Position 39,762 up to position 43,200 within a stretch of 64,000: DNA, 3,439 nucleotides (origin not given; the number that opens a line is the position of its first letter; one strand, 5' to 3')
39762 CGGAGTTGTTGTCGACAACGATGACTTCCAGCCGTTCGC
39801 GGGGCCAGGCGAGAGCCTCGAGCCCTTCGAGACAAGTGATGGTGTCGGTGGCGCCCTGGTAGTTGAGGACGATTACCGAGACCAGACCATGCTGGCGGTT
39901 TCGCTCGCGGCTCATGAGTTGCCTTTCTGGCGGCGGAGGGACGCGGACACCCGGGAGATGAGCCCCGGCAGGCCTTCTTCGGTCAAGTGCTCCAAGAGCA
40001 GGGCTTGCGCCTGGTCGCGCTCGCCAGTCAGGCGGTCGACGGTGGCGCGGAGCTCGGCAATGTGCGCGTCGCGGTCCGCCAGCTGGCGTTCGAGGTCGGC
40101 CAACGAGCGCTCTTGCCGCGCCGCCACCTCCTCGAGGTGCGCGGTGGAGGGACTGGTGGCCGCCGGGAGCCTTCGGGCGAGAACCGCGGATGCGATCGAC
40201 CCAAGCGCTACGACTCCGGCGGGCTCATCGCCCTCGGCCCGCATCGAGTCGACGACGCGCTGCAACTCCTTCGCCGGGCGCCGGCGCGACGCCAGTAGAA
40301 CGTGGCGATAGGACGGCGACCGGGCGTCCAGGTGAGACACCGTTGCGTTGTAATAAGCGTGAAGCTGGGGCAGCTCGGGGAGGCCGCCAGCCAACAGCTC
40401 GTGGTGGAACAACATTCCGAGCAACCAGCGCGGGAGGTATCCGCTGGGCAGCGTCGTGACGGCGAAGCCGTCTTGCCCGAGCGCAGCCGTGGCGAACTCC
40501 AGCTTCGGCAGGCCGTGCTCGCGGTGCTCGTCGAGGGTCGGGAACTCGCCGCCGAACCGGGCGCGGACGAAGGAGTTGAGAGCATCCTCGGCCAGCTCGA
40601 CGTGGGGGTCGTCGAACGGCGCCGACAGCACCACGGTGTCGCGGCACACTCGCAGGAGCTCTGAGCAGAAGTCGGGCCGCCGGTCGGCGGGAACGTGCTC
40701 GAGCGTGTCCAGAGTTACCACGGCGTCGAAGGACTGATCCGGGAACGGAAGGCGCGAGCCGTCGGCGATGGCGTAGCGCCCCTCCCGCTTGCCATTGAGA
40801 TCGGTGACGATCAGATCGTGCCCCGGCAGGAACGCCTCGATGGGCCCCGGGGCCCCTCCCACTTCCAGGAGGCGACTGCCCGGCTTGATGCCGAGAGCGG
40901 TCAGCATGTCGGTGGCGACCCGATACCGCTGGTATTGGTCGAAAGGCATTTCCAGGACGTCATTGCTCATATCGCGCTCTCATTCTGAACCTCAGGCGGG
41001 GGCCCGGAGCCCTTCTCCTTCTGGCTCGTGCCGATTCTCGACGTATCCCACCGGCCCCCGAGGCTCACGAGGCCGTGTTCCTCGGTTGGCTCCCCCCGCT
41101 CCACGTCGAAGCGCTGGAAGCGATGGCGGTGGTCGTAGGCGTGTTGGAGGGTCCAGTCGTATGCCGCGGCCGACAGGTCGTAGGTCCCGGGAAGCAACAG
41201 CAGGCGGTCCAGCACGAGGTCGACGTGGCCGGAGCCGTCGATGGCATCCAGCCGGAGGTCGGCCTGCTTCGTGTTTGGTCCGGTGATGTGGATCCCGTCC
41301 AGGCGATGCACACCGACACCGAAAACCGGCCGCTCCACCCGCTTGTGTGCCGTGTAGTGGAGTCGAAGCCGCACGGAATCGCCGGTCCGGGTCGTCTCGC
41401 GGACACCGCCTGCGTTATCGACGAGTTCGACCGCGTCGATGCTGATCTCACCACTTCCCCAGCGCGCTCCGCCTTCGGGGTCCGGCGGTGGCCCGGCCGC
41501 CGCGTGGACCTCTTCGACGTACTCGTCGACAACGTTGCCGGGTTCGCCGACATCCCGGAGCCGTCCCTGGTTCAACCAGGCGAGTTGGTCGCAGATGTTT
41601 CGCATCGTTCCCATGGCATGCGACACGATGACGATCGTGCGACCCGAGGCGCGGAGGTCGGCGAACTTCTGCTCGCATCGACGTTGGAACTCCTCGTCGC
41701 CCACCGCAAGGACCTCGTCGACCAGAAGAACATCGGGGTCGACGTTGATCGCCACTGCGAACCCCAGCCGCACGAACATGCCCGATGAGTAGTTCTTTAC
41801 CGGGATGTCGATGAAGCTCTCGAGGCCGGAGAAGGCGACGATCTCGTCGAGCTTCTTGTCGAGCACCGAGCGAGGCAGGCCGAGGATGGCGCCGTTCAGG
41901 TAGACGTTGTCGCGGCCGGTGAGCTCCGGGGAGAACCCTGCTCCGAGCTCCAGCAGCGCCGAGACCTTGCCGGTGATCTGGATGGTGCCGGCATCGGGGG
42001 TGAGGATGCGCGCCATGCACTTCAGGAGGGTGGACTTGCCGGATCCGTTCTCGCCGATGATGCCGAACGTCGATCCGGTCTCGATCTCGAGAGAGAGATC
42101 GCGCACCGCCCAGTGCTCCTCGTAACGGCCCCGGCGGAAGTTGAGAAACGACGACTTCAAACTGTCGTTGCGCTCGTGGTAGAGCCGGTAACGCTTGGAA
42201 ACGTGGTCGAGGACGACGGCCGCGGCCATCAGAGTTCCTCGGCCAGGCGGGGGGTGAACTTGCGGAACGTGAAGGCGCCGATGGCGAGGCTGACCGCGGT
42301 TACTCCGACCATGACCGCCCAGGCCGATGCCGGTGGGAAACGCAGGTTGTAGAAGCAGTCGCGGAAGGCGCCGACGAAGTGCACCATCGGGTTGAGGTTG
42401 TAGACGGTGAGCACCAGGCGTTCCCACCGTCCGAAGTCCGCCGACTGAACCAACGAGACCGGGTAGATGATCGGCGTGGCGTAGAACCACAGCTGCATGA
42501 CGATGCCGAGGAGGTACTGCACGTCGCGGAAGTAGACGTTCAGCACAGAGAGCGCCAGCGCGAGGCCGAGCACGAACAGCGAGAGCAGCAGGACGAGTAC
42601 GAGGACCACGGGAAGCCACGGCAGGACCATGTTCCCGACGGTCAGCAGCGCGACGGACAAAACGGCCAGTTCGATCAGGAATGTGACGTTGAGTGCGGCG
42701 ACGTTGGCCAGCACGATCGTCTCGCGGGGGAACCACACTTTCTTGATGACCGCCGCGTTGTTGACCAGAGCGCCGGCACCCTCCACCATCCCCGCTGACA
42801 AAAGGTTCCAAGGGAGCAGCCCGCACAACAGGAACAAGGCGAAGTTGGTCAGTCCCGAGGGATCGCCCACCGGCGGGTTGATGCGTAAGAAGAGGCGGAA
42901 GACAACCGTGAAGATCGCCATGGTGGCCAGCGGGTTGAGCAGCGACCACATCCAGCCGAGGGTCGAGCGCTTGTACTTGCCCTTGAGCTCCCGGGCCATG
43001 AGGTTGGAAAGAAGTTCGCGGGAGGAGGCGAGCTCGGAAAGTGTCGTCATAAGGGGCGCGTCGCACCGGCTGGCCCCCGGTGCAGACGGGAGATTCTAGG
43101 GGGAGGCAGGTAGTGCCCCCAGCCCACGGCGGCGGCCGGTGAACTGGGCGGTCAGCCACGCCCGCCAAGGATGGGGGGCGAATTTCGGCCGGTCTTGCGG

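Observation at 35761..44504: ABC-transporter-dependent glycan assembly operon with all hallmarks of terminal-cap-controlled chain length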

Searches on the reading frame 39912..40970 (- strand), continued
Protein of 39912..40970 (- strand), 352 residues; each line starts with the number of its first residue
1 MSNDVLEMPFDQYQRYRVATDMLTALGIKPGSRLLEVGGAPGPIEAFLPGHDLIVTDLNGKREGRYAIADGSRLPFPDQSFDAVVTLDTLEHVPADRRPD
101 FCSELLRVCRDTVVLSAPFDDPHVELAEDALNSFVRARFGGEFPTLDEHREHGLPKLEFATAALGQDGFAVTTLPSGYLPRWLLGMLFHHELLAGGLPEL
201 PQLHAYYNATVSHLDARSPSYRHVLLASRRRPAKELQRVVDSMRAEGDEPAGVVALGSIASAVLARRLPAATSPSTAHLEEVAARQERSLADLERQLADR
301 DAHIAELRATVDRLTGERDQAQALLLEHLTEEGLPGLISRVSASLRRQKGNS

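Call 67: search_protein_families(library=pfam, proteins=[L017:10001-13396:+, L018:10001-13171:+, L025:10001-13060:+, L051:10001-12907:+, L070:10001-12343:+, L023:3321-4853:+], max_evalue=0.001)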
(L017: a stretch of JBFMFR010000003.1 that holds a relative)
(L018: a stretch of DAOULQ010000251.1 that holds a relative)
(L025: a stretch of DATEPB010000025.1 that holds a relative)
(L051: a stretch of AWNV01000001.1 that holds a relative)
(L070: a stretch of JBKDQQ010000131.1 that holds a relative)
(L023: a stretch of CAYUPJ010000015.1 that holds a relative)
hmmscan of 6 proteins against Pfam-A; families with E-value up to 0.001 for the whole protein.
L017:10001-13396:+ (1131 aa): 10 families
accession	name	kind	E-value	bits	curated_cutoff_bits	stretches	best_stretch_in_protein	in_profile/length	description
PF00535.33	Glycos_transf_2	-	3.8e-32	112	23.3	1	881-1039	1-159/168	Glycosyl transferase family 2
PF13641.12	Glyco_tranf_2_3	-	1.3e-17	65.1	27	1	878-1095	1-217/230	Glycosyltransferase like family 2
PF10111.15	Glyco_tranf_2_2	-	4.5e-10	39.9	27.3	1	892-1075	11-202/276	Glycosyltransferase like family 2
PF13692.12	Glyco_trans_1_4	-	1.4e-09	38.8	27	1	722-843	18-141/142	Glycosyl transferases group 1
PF13506.12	Glyco_transf_21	-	6.4e-09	36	21.7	1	953-1095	24-162/174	Glycosyl transferase family 21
PF08241.18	Methyltransf_11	-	7.5e-08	33.3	21.2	1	66-109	47-88/95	Methyltransferase domain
PF13712.12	Glyco_tranf_2_5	-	3.7e-07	30.5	27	1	923-1026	16-123/210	Glycosyltransferase like family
PF13649.12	Methyltransf_25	-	5.7e-06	27.4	27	1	68-109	53-94/97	Methyltransferase domain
PF00534.26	Glycos_transf_1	-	7.3e-05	22.8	26.4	1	726-814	30-123/172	Glycosyl transferases group 1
PF13489.12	Methyltransf_23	-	0.00053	20.2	27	0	13-105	4-105/164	Methyltransferase domain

L018:10001-13171:+ (1056 aa): 9 families
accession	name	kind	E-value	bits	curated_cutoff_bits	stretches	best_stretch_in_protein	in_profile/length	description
PF00535.33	Glycos_transf_2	-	2e-30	106.3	23.3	1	807-976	1-166/168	Glycosyl transferase family 2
PF13641.12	Glyco_tranf_2_3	-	3.4e-19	70.2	27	1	804-1027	1-223/230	Glycosyltransferase like family 2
PF13692.12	Glyco_trans_1_4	-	1.3e-08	35.7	27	1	655-764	25-136/142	Glycosyl transferases group 1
PF13506.12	Glyco_transf_21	-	3.2e-06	27.1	21.7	1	877-1025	22-163/174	Glycosyl transferase family 21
PF08241.18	Methyltransf_11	-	1.1e-05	26.4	21.2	1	61-104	45-86/95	Methyltransferase domain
PF10111.15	Glyco_tranf_2_2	-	3.1e-05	24.1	27.3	1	822-999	15-200/276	Glycosyltransferase like family 2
PF00534.26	Glycos_transf_1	-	4.8e-05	23.4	26.4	1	625-740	4-123/172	Glycosyl transferases group 1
PF13632.12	Glyco_trans_2_3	-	0.00031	21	27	1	888-1029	1-137/198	Glycosyl transferase family group 2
PF13649.12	Methyltransf_25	-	0.00061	20.9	27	1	61-104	49-92/97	Methyltransferase domain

L025:10001-13060:+ (1019 aa): 8 families
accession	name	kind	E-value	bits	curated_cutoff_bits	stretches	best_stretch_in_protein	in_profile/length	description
PF00535.33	Glycos_transf_2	-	1e-29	104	23.3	1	754-923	1-165/168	Glycosyl transferase family 2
PF13641.12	Glyco_tranf_2_3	-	1.8e-16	61.3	27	1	754-974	4-222/230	Glycosyltransferase like family 2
PF13692.12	Glyco_trans_1_4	-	1.6e-09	38.6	27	1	601-692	24-112/142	Glycosyl transferases group 1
PF08241.18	Methyltransf_11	-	4.8e-08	34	21.2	1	68-106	53-89/95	Methyltransferase domain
PF13524.12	Glyco_trans_1_2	-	1.9e-07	31.6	25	1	603-742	7-142/144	Glycosyl transferase-like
PF10111.15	Glyco_tranf_2_2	-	2.5e-07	30.9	27.3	1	768-949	14-202/276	Glycosyltransferase like family 2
PF00534.26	Glycos_transf_1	-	1.2e-06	28.6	26.4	1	580-728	11-167/172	Glycosyl transferases group 1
PF13649.12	Methyltransf_25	-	1.4e-06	29.4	27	1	68-105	57-94/97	Methyltransferase domain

L051:10001-12907:+ (968 aa): 6 families
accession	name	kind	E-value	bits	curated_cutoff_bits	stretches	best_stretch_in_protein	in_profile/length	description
PF00535.33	Glycos_transf_2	-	8.2e-46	156.4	23.3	2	446-605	1-167/168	Glycosyl transferase family 2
PF13641.12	Glyco_tranf_2_3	-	1e-13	52.3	27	1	703-925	3-216/230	Glycosyltransferase like family 2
PF10111.15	Glyco_tranf_2_2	-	3.7e-13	50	27.3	2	446-639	1-215/276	Glycosyltransferase like family 2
PF08241.18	Methyltransf_11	-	2.7e-06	28.4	21.2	1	74-112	44-80/95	Methyltransferase domain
PF13632.12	Glyco_trans_2_3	-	0.00012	22.4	27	1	827-923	31-124/198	Glycosyl transferase family group 2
PF13649.12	Methyltransf_25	-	0.00014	22.9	27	1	75-119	49-93/97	Methyltransferase domain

L070:10001-12343:+ (780 aa): 3 families
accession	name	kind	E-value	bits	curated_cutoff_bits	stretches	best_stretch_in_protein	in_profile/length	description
PF08241.18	Methyltransf_11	-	2.4e-11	44.5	21.2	1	34-111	1-90/95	Methyltransferase domain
PF13649.12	Methyltransf_25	-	8.8e-08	33.2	27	1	64-109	49-94/97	Methyltransferase domain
PF13489.12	Methyltransf_23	-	1.2e-05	25.5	27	1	12-94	5-96/164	Methyltransferase domain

L023:3321-4853:+ (510 aa): 2 families
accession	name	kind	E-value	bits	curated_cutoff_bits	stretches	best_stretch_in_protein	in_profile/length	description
PF08241.18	Methyltransf_11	-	2.5e-07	31.6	21.2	1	61-107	44-88/95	Methyltransferase domain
PF13649.12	Methyltransf_25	-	4.8e-06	27.6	27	1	61-107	48-94/97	Methyltransferase domain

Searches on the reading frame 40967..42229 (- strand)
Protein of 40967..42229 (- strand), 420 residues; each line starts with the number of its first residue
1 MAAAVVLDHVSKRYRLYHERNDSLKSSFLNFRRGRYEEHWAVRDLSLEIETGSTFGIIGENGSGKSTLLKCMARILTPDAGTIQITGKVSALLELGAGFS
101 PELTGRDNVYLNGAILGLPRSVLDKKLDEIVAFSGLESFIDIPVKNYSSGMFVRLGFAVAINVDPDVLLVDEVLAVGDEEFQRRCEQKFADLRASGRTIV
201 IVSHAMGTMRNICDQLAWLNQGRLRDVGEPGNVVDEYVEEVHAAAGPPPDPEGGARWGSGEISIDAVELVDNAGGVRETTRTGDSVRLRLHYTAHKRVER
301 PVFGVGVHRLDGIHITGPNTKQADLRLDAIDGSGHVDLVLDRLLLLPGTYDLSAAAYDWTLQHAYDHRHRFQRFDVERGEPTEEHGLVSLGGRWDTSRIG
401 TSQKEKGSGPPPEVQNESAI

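Call 3: search_protein_families(library=pfam, proteins=[window:40967-42229:-], max_evalue=0.01)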
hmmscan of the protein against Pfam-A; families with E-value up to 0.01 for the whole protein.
window:40967-42229:- (420 aa): 6 families
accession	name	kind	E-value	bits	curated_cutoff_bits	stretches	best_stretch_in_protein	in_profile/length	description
PF14524.12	Wzt_C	-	5.9e-25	88.4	30.4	1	256-389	4-142/143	Wzt C-terminal domain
PF00005.33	ABC_tran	-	2.4e-20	74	25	1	43-173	2-135/137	ABC transporter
PF13555.12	AAA_29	-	4.4e-06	26.8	27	1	47-80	17-50/61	P-loop containing region of AAA domain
PF13476.12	AAA_23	-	1.4e-05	26.2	27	1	43-81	11-48/201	AAA domain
PF13304.12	AAA_21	-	0.00017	22.2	27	1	56-78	3-25/304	AAA domain, putative AbiEii toxin, Type IV TA system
PF13191.12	AAA_16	-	0.0022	19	32.6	1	54-201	26-136/167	AAA ATPase domain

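Call 7: search_protein_families(library=ncbifam, proteins=[window:40967-42229:-], max_evalue=0.001)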
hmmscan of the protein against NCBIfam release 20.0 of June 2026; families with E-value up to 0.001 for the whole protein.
window:40967-42229:- (420 aa): 181 families (the best 25 are shown)
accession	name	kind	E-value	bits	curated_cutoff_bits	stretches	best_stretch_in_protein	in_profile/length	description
NF010065.0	PRK13545.1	equivalog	3e-60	204.4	538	1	2-239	2-236/549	teichoic acids export protein ATP-binding subunit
NF010066.0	PRK13546.1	equivalog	2e-55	188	320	1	1-239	1-236/264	teichoic acids export ABC transporter ATP-binding subunit TagH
NF050108.1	galactan_ABC_ATP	equivalog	7.1e-49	166.2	400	1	41-238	44-241/244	galactan export ABC transporter ATP-binding subunit Wzt/RfbE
TIGR01188.1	drrA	subfamily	2.3e-33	115.8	312.45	1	35-241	2-219/302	daunorubicin resistance ABC transporter, ATP-binding protein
NF010060.0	PRK13537.1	equivalog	1.3e-29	103.1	521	1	33-236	22-236/314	nodulation factor ABC transporter ATP-binding protein NodI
TIGR01288.1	nodI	equivalog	2.5e-26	92.4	424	1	36-238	14-227/303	nodulation factor ABC transporter ATP-binding protein NodI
NF010059.0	PRK13536.1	equivalog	3.4e-26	91.8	549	1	35-238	52-266/342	nodulation factor ABC transporter ATP-binding protein NodI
TIGR01186.1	proV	subfamily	3.4e-25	88.9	326.6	1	40-240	7-228/363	betaine/proline/choline family ABC transporter ATP-binding protein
TIGR04521.1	ECF_ATPase_2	equivalog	5.8e-25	87.9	330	2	31-89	10-68/279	energy-coupling factor transporter ATPase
TIGR03740.1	galliderm_ABC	subfamily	3.2e-23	82.6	309.75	1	35-225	9-203/223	lantibiotic protection ABC transporter ATP-binding subunit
TIGR04520.1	ECF_ATPase_1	equivalog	4.3e-23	82.1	315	2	37-88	13-64/269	energy-coupling factor transporter ATPase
NF008409.0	PRK11231.1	equivalog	9.1e-22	77.6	375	2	36-88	12-64/255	Fe(3+) dicitrate ABC transporter ATP-binding protein FecE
TIGR00968.1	3a0106s01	subfamily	9.8e-22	77.6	342.75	1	35-237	9-222/237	sulfate ABC transporter ATP-binding protein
NF040873.1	AztA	equivalog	8.2e-21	74.4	220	1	35-211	1-184/191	zinc ABC transporter ATP-binding protein AztA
NF033858.1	ABC2_perm_RbbA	equivalog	1e-20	73.3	1050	1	35-236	275-487/909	ribosome-associated ATPase/putative transporter RbbA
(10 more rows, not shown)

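Call 12: search_solved_structures(query=window:40967-42229:-, max_evalue=0.001)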
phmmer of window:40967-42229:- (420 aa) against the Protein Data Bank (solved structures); distinct sequences matched with E-value up to 0.001: 504 (the best 60 are shown).
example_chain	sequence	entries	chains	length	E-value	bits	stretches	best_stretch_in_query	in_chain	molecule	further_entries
8dku_A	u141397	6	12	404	2e-65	224.9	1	10-369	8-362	ABC transporter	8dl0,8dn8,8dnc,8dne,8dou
7k2t_A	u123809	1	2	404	5.2e-65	223.5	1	10-369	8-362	ABC transporter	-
6amx_A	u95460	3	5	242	3.9e-62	214.1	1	10-238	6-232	ABC transporter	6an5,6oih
6m96_A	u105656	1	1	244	8.9e-62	212.9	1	10-238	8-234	ABC transporter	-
7dd0_A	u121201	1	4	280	1.5e-58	202.2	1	5-238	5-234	Teichoic acids export ATP-binding protein TagH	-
6jbh_A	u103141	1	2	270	5e-55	190.6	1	2-238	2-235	TarH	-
9cfl_B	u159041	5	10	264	1.1e-48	169.7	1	4-237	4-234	Teichoic acids export ATP-binding protein TagH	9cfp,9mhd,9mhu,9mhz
9qhw_C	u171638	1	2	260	4.4e-40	141.4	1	15-237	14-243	ABC transporter ATP-binding protein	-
9qfx_C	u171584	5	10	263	4.5e-40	141.4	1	15-237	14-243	ABC transporter ATP-binding protein | Probable o-antigen/lipopolysaccharide transport ATP-binding protein ABC transporter RfbE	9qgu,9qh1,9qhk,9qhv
9qhx_C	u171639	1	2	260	1.1e-39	140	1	15-237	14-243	ABC transporter ATP-binding protein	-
9qhj_C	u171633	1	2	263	1.2e-39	140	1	15-237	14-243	Probable o-antigen/lipopolysaccharide transport ATP-binding protein ABC transporter RfbE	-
7w01_A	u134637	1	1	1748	2.4e-28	102.8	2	40-235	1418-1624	Phospholipid-transporting ATPase ABCA3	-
8tsi_A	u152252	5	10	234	9.8e-28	100.7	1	39-225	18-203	ABC transporter ATP-binding protein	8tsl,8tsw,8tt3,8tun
7w02_A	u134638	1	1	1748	1.5e-27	100.1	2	40-235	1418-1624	Phospholipid-transporting ATPase ABCA3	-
8tsh_A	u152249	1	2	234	2.6e-27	99.4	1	39-225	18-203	ABC transporter ATP-binding protein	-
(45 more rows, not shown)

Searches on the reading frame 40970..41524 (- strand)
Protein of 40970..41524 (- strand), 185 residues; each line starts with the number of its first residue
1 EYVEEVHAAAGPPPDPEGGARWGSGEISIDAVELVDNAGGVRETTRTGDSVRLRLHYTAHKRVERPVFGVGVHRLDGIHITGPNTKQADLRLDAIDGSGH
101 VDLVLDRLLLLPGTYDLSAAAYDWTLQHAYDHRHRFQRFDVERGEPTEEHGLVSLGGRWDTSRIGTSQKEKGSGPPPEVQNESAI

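Call 32: find_homologous_proteins(query=window:40970-41524:-, max_evalue=0.001)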
Query window:40970-41524:- (185 aa): 62 proteins with E <= 0.001 among 464 candidates.
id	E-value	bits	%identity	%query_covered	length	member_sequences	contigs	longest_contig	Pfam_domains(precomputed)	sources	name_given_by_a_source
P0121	1.6e-52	196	58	89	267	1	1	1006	PF14524.13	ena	-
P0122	7.0e-51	191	61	77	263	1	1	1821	PF14524.13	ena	-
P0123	4.5e-50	188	60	79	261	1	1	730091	PF14524.13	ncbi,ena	-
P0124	7.1e-50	188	56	88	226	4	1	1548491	PF14524.13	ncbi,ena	-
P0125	3.9e-49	185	57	86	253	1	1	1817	PF14524.13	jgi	jgi:hypothetical protein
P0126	2.9e-48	183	51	89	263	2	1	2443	PF14524.13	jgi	jgi:ABC-2 type transport system ATP-binding protein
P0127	5.2e-48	182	52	82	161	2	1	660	PF14524.13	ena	-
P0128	1.7e-47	180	56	77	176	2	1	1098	PF14524.13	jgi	jgi:hypothetical protein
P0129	1.7e-47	180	52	87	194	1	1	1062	PF14524.13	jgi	jgi:ABC-2 type transport system ATP-binding protein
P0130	1.9e-46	177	52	86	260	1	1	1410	PF14524.13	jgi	jgi:ABC-2 type transport system ATP-binding protein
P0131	1.3e-45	174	64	69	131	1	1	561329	PF14524.13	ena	-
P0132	2.1e-45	173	48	96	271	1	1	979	PF14524.13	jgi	jgi:ABC-2 type transport system ATP-binding protein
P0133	3.4e-45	173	50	86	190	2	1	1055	PF14524.13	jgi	jgi:ABC-2 type transport system ATP-binding protein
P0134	2.3e-44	170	51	78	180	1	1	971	PF14524.13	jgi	jgi:ABC-2 type transport system ATP-binding protein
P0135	3.0e-44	169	51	86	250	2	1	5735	PF14524.13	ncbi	-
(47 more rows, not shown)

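Call 45: predict_structure(alignment_id=A2)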
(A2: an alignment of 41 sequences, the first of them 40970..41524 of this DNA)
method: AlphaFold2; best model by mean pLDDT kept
length: 185 residues; sequences in the alignment: 41
mean_pLDDT: 88.3   pTM: 0.78
mean pLDDT of the five models: 88.3, 87.8, 87.6, 86.8, 86.3
residues with pLDDT >= 90: 131; 70-90: 27; 50-70: 20; < 50: 7
segments of 3 or more residues with pLDDT < 50: 6-8
pLDDT, mean of each block of 10 residues (from residue 1): 49 68 97 97 97 97 97 94 94 96 96 96 98 96 90 89 68 74 80
secondary structure, 60 per line:
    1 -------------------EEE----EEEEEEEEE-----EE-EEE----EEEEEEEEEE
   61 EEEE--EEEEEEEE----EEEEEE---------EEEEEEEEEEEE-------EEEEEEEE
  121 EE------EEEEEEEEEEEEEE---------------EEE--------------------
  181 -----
elements in order: E20-22 E27-35 E44-46 E51-64 E67-74 E79-84 E94-105 E113-122 E129-142 E158-160

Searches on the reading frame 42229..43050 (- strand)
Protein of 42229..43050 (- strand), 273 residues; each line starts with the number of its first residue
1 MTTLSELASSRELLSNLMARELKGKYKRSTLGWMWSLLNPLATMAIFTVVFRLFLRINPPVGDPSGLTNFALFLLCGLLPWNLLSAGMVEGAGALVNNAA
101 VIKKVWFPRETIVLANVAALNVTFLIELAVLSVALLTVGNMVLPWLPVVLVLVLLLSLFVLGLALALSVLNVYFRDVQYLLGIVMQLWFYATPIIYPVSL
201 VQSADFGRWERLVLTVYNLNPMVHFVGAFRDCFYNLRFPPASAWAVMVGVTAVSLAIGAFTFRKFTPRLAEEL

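Call 3: search_protein_families(library=pfam, proteins=[window:42229-43050:-], max_evalue=0.01)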
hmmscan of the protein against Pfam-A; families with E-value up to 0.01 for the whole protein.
window:42229-43050:- (273 aa): 1 family
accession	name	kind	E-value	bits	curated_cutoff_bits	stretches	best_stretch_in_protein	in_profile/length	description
PF01061.29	ABC2_membrane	-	3.6e-10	40.2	26.9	1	15-234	4-211/211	ABC-2 type transporter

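Call 7: search_protein_families(library=ncbifam, proteins=[window:42229-43050:-], max_evalue=0.001)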
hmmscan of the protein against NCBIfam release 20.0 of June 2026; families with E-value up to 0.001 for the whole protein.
window:42229-43050:- (273 aa): 2 families
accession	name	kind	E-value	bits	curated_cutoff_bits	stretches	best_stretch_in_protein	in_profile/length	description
NF050109.1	galactan_ABC_perm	equivalog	9.6e-26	90.9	380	1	4-270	14-269/272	galactan export ABC transporter permease subunit Wzm/RfbD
NF050053.1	CapPschTportKpsM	equivalog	2.6e-12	47.3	300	1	13-244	4-227/257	capsule polysaccharide transporter KpsM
